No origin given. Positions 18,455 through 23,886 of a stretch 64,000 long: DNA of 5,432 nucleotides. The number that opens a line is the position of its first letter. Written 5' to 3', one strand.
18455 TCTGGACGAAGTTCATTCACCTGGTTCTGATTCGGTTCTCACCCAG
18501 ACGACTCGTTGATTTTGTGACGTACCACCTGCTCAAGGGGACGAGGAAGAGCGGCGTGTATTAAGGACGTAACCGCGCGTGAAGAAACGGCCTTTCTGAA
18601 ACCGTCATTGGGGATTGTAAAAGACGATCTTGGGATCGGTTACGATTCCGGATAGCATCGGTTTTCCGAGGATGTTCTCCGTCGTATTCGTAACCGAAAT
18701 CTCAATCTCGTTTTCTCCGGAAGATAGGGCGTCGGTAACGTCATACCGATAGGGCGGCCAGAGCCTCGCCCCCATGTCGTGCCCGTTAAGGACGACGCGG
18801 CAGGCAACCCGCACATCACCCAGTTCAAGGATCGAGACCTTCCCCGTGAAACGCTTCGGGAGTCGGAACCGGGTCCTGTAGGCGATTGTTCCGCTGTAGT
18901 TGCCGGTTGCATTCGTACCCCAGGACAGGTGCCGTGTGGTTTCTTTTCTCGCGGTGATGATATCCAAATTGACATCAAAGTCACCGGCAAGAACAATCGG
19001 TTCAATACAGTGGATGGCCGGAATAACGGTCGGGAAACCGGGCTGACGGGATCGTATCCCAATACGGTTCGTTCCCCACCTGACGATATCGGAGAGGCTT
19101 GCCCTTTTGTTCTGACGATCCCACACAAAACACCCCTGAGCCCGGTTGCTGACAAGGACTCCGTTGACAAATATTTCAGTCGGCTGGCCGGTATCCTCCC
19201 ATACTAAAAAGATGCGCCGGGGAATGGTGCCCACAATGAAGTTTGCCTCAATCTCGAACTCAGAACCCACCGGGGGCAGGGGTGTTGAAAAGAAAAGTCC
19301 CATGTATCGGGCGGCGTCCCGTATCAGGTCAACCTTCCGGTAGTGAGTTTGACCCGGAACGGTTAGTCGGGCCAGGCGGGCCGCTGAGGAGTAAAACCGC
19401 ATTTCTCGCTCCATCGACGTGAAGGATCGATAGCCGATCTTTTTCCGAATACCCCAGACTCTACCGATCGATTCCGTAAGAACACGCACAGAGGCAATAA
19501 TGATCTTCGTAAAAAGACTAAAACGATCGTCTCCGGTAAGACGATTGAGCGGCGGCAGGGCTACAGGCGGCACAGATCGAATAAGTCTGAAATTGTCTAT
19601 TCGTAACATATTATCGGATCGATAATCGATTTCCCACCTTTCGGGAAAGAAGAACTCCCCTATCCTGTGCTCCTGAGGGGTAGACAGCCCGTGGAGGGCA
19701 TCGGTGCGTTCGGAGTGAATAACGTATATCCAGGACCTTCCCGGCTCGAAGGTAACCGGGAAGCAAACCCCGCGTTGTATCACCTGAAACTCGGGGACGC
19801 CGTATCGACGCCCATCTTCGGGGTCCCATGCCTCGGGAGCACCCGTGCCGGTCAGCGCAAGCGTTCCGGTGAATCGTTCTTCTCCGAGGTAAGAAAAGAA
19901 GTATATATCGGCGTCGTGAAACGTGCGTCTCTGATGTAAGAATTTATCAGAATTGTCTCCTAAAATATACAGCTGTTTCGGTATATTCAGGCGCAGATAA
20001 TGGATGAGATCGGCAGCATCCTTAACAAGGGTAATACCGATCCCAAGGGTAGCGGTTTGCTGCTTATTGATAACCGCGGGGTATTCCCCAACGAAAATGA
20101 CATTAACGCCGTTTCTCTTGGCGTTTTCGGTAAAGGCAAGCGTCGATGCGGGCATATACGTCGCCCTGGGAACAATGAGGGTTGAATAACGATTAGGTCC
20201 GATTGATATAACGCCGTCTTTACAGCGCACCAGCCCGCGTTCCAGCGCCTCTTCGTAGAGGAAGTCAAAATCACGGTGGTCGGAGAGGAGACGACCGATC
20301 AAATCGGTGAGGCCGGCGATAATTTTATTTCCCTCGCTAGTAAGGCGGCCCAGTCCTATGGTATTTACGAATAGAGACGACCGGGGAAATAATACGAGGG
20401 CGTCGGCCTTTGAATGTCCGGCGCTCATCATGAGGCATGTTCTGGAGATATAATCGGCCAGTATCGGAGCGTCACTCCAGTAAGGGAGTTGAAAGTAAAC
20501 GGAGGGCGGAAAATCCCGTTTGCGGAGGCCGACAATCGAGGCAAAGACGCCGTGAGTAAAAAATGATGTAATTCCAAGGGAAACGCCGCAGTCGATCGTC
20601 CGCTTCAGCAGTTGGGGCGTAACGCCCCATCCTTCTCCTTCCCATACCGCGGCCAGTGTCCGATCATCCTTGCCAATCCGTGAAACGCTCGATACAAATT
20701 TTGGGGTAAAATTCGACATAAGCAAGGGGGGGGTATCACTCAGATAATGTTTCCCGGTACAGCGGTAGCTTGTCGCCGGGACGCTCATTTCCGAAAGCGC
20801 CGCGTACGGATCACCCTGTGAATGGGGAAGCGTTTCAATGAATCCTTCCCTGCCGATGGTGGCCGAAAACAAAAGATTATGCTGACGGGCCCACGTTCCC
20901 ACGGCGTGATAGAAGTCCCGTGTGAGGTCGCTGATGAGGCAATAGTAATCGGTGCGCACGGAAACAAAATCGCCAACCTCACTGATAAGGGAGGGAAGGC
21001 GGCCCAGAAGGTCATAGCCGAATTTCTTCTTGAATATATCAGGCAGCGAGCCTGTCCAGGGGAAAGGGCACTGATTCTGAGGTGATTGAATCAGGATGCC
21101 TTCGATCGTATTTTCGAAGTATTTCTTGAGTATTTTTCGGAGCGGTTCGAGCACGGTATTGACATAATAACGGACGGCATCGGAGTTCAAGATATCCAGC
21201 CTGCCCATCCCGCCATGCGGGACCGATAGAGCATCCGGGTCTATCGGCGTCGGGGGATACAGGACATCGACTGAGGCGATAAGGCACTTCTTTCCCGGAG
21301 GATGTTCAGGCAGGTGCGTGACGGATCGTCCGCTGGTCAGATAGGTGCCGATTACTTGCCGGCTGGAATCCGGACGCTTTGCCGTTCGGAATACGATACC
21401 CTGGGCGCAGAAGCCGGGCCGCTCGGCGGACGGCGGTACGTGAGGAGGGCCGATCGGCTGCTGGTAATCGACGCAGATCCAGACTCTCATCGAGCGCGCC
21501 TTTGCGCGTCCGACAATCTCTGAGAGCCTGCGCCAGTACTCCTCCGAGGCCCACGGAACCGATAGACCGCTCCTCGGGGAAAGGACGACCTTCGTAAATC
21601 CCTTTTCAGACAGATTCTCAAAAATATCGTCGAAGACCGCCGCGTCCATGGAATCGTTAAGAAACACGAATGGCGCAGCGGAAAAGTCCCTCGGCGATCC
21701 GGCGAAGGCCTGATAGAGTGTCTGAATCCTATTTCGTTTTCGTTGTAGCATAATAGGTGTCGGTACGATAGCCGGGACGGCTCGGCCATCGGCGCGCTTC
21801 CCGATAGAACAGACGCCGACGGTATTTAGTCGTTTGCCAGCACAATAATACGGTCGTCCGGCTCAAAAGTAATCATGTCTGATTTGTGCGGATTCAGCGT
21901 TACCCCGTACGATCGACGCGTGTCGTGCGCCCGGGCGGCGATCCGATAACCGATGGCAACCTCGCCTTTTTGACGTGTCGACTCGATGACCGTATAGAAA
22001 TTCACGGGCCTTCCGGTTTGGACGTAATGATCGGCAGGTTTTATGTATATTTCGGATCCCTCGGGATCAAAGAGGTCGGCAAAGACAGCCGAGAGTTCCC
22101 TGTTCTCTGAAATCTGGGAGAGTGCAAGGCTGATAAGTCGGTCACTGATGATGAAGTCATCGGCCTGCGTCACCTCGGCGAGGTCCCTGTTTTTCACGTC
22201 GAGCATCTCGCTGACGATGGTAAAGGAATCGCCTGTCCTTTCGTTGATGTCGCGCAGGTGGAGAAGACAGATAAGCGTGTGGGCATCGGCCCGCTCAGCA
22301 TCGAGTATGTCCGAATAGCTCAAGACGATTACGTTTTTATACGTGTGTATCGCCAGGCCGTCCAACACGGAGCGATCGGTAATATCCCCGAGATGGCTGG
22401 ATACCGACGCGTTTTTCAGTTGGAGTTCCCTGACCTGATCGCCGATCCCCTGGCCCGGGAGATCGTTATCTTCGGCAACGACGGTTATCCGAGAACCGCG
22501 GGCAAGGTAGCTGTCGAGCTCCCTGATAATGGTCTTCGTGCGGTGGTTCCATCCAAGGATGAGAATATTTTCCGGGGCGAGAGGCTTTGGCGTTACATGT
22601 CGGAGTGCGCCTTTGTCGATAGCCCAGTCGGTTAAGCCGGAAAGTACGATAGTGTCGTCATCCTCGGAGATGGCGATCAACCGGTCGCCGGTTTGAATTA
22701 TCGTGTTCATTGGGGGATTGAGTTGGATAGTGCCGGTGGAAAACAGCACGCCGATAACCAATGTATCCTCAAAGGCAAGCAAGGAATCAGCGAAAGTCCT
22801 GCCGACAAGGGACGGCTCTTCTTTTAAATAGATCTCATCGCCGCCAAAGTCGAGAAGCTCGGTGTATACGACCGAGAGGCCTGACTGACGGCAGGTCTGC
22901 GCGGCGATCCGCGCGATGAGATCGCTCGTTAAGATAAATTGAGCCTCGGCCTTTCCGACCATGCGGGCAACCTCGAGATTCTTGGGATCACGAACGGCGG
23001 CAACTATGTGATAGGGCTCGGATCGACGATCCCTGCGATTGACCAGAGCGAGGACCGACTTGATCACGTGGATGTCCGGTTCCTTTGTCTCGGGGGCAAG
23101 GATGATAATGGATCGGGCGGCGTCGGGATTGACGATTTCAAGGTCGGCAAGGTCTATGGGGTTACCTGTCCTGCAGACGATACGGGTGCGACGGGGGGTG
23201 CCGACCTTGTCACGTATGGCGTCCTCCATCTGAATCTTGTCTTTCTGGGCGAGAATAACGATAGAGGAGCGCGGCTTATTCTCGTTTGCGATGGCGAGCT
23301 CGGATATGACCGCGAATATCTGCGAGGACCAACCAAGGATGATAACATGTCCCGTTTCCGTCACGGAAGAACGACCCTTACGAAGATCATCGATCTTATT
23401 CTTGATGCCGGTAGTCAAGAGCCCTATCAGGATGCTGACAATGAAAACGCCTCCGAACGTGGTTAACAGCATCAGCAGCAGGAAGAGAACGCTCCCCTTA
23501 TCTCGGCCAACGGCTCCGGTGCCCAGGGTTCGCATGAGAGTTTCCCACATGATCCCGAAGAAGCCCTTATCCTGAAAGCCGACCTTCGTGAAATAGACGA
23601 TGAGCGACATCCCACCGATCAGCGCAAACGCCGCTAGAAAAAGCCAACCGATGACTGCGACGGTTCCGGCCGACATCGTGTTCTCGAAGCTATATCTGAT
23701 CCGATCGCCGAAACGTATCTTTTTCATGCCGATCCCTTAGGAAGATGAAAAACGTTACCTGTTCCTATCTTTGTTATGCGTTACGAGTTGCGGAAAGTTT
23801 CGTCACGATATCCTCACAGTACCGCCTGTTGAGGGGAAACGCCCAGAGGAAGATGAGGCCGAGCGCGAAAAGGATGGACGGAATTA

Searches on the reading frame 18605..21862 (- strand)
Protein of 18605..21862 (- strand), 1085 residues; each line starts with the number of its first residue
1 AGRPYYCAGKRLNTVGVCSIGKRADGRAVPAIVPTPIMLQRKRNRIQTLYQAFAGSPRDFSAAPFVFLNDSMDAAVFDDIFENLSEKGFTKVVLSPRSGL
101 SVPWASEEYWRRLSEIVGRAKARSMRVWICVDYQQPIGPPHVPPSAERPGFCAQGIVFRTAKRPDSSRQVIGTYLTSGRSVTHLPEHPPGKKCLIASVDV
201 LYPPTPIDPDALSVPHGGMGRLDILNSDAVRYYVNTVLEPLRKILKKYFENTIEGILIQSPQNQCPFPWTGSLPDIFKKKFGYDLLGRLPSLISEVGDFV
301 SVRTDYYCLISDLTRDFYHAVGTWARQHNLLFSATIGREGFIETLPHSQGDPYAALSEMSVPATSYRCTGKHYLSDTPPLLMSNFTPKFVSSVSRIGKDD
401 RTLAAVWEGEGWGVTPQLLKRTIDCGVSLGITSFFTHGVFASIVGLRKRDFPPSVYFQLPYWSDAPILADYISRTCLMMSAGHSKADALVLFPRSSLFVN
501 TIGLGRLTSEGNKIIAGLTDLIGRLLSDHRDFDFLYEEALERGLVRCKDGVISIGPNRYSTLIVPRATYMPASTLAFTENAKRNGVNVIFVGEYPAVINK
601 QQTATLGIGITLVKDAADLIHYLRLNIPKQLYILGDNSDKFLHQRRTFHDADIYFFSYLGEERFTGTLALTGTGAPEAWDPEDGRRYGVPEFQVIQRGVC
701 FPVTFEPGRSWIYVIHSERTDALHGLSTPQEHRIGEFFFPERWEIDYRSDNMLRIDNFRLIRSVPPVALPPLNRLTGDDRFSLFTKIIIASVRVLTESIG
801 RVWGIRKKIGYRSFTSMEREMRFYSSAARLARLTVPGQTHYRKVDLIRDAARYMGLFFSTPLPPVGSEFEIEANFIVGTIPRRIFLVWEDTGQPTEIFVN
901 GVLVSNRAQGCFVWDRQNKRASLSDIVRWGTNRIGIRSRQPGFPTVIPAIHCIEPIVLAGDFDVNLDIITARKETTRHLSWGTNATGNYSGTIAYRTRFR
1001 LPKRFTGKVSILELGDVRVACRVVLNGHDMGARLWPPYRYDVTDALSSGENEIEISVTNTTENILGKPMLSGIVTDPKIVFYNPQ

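Call 43: search_protein_families(library=pfam, proteins=[window:18605-21862:-], max_evalue=0.00001)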
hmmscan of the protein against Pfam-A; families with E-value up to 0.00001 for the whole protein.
window:18605-21862:- (1085 aa): 2 families
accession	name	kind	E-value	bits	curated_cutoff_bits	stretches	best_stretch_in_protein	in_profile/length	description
PF17132.9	Glyco_hydro_106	-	4.8e-13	48.9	29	1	222-685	268-735/743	alpha-L-rhamnosidase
PF22666.2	Glyco_hydro_2_N2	-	4.9e-07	30.4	27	1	993-1063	50-123/167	Glycosyl hydrolase 2 galactose-binding domain-like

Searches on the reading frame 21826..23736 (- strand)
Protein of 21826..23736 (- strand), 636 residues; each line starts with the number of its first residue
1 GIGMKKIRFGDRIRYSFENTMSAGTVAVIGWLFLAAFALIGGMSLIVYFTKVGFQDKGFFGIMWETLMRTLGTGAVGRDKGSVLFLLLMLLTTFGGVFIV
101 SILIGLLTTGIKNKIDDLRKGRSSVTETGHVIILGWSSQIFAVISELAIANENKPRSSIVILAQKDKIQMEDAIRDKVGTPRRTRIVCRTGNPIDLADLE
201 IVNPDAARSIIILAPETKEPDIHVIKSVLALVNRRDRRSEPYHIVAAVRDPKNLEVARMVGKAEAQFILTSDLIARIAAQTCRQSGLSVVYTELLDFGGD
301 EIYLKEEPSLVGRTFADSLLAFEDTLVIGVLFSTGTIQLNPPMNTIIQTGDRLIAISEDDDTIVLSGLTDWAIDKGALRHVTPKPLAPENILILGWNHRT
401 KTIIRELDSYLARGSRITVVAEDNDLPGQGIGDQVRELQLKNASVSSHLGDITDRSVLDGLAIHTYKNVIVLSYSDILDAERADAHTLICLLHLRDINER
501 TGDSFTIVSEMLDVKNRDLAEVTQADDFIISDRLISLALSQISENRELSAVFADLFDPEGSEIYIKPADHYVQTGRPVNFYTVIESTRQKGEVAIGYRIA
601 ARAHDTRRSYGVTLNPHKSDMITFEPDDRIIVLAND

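Call 43: search_protein_families(library=pfam, proteins=[window:21826-23736:-], max_evalue=0.00001)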
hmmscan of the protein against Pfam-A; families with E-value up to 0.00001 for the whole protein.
window:21826-23736:- (636 aa): 4 families
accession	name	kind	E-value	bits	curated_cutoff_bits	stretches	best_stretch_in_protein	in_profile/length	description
PF06241.17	Castor_Poll_mid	-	6.5e-33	113.3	26.7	1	272-364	2-95/104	Castor and Pollux, part of voltage-gated ion channel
PF22614.2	Slo-like_RCK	-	6.5e-09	35.9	24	0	128-218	3-90/119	Calcium-activated potassium channel slowpoke-like RCK domain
PF02080.26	TrkA_C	-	1.1e-07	32.1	27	0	301-361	3-62/71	TrkA-C domain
PF02254.24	TrkA_N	-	9.7e-07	29.6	23.8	0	391-529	1-114/116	TrkA-N domain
